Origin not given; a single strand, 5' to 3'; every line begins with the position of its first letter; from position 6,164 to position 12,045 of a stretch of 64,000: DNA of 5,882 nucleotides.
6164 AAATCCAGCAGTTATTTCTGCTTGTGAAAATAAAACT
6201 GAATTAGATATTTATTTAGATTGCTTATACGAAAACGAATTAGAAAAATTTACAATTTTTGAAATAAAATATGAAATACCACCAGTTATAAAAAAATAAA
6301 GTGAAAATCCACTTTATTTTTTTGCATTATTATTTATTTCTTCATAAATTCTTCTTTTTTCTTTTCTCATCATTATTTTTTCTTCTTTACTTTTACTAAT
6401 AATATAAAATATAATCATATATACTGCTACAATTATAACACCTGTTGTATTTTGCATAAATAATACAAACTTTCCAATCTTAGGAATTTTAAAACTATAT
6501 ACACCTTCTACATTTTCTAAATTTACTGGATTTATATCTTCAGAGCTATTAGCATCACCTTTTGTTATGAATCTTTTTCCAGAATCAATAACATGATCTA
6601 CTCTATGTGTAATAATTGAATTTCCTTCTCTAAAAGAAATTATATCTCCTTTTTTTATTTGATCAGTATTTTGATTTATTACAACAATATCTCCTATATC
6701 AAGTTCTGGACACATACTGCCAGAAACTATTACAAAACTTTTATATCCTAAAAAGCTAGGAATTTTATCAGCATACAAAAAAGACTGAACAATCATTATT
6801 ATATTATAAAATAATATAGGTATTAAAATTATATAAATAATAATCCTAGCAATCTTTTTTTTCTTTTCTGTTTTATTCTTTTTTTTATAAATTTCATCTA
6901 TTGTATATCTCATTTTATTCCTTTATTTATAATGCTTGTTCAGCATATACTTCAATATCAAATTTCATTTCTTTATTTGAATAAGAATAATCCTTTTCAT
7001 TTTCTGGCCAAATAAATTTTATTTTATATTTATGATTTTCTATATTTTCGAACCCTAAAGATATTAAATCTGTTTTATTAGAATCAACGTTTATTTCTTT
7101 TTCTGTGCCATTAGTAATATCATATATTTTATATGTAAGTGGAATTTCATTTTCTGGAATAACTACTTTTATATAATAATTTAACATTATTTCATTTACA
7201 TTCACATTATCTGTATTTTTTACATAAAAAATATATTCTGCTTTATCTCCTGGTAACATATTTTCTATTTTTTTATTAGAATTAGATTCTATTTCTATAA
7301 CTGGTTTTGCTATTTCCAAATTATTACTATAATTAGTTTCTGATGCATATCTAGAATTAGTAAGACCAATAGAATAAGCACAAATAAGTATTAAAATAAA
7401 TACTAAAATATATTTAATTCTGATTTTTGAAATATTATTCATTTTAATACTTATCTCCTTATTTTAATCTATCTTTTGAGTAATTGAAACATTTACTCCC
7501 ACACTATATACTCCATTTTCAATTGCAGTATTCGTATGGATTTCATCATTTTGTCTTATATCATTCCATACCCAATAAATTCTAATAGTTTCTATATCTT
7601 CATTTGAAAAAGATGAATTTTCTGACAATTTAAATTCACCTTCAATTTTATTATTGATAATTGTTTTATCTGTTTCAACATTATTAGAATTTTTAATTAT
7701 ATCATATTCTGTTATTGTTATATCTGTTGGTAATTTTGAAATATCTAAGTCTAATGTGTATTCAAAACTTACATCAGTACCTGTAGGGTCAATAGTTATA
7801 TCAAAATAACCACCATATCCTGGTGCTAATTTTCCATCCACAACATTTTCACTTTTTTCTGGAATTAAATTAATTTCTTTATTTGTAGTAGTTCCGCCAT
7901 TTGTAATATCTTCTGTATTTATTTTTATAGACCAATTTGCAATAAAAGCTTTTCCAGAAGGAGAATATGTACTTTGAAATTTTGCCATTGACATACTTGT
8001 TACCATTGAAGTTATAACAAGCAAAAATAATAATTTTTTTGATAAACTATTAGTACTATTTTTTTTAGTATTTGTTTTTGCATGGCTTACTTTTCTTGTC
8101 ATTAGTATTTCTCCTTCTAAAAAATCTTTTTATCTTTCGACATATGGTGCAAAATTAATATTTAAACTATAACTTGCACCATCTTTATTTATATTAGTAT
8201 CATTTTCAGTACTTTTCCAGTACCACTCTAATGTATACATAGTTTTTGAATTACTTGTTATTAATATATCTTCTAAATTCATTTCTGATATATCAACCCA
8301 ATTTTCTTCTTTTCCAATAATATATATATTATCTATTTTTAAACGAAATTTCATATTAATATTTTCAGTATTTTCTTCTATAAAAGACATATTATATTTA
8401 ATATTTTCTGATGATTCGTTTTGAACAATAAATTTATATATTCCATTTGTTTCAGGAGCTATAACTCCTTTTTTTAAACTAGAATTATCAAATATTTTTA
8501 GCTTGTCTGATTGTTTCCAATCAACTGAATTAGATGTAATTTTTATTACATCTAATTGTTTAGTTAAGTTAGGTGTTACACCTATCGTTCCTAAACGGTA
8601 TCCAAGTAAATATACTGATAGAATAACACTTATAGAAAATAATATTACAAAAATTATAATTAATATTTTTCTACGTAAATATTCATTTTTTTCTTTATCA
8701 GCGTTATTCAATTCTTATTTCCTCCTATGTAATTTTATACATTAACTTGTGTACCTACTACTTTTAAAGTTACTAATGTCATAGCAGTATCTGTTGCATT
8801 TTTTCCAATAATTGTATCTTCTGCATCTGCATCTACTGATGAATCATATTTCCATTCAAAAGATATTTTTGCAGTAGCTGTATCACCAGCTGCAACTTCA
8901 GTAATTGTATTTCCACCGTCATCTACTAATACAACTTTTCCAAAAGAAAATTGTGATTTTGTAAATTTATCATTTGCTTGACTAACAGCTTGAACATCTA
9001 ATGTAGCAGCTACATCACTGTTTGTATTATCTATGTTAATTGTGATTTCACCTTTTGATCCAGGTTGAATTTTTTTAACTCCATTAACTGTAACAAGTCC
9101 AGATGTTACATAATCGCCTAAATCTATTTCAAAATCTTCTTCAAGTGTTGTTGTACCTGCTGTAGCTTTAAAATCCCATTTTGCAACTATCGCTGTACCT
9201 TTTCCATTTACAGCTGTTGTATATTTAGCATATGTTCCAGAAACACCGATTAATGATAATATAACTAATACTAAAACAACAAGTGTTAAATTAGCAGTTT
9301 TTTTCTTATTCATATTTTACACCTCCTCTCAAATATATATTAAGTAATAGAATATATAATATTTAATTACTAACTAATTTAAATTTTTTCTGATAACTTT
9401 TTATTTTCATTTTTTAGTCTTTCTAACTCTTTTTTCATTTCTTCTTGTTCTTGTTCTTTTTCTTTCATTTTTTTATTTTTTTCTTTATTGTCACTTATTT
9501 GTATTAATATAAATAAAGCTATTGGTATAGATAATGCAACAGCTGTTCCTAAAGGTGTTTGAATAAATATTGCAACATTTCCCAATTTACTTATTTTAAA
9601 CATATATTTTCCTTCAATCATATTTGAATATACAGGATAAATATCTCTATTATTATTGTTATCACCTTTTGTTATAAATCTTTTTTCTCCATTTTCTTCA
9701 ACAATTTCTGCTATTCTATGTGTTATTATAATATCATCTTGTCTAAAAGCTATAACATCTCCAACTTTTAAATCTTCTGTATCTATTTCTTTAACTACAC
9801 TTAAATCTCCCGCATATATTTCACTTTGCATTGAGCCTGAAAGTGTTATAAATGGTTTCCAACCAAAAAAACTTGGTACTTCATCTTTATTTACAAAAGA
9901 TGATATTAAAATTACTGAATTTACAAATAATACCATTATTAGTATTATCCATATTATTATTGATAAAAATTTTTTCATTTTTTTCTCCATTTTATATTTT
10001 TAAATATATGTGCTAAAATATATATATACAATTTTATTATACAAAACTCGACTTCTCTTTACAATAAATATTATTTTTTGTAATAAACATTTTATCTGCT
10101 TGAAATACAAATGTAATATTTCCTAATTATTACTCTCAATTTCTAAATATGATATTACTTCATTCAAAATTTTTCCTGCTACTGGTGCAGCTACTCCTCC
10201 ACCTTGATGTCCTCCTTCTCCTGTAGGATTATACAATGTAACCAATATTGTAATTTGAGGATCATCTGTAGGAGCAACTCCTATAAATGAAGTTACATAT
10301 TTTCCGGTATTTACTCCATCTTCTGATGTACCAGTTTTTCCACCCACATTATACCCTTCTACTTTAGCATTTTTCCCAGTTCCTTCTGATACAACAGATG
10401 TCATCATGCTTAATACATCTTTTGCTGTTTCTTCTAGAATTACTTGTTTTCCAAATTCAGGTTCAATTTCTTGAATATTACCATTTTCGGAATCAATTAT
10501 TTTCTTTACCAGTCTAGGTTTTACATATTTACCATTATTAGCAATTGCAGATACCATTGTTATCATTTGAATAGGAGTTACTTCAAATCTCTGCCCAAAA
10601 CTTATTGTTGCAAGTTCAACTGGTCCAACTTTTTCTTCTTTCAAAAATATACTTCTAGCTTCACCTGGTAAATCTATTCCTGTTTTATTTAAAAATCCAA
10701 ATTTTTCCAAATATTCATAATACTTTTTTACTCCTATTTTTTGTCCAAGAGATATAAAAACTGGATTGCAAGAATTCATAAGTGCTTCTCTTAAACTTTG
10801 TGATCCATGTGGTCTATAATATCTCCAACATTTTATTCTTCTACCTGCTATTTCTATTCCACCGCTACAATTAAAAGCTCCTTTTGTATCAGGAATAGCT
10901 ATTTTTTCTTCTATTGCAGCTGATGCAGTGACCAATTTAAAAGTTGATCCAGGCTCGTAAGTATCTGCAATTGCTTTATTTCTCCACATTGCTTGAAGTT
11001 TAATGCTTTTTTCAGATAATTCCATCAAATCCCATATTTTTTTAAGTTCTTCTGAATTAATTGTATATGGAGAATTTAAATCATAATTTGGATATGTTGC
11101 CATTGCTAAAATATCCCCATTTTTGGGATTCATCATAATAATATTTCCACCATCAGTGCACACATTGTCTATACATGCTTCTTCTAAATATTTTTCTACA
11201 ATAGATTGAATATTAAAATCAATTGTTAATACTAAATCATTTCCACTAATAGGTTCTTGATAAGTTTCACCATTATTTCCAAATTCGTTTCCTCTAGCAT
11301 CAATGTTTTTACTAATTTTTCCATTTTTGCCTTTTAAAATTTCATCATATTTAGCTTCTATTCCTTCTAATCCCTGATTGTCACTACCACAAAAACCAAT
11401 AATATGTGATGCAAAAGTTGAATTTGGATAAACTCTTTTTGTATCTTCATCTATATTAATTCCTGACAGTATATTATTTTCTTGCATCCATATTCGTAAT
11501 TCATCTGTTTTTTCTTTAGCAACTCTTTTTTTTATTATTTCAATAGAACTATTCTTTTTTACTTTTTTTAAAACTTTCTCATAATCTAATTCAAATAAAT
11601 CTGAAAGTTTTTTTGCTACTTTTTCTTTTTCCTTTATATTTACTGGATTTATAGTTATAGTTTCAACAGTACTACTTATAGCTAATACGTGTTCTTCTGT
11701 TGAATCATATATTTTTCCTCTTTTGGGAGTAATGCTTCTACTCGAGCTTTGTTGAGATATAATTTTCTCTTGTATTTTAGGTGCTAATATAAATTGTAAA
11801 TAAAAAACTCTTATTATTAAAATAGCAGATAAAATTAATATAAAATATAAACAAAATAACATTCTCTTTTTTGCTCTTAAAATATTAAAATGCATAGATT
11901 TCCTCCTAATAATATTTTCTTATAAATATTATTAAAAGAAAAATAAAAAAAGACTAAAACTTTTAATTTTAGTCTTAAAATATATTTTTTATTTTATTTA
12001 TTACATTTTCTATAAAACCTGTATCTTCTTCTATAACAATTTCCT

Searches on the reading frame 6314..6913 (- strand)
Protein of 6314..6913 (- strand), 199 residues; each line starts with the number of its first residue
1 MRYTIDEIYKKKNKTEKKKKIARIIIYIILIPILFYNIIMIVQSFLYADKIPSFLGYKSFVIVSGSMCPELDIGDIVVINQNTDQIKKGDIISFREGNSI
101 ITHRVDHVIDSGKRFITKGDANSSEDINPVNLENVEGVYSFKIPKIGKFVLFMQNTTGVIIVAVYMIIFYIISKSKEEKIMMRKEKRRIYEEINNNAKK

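Call 73: search_protein_families(library=pfam, proteins=[window:6314-6913:-], max_evalue=0.0001)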
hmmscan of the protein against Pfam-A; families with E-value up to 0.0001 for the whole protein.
window:6314-6913:- (199 aa): 1 family
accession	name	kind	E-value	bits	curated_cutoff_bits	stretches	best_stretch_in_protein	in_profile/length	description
PF10502.14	Peptidase_S26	-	2e-05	25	22.9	1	54-98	20-67/168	Signal peptidase, peptidase S26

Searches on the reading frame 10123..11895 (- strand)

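Call 74: search_protein_families(library=pfam, proteins=[window:10123-11895:-], max_evalue=0.0001)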
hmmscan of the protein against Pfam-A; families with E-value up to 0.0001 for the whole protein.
window:10123-11895:- (590 aa): 3 families
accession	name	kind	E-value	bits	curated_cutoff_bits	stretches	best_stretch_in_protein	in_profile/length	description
PF00905.27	Transpeptidase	-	3.5e-76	256.7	22.1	1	252-577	3-298/299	Penicillin binding protein transpeptidase domain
PF03717.20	PBP_dimer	-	7.5e-21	75.8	24.4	1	55-205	2-176/180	Penicillin-binding Protein dimerisation domain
PF21922.1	PBP_dimer_2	-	9.4e-06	26.2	27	1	151-193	19-63/83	Penicillin binding protein A dimerisation domain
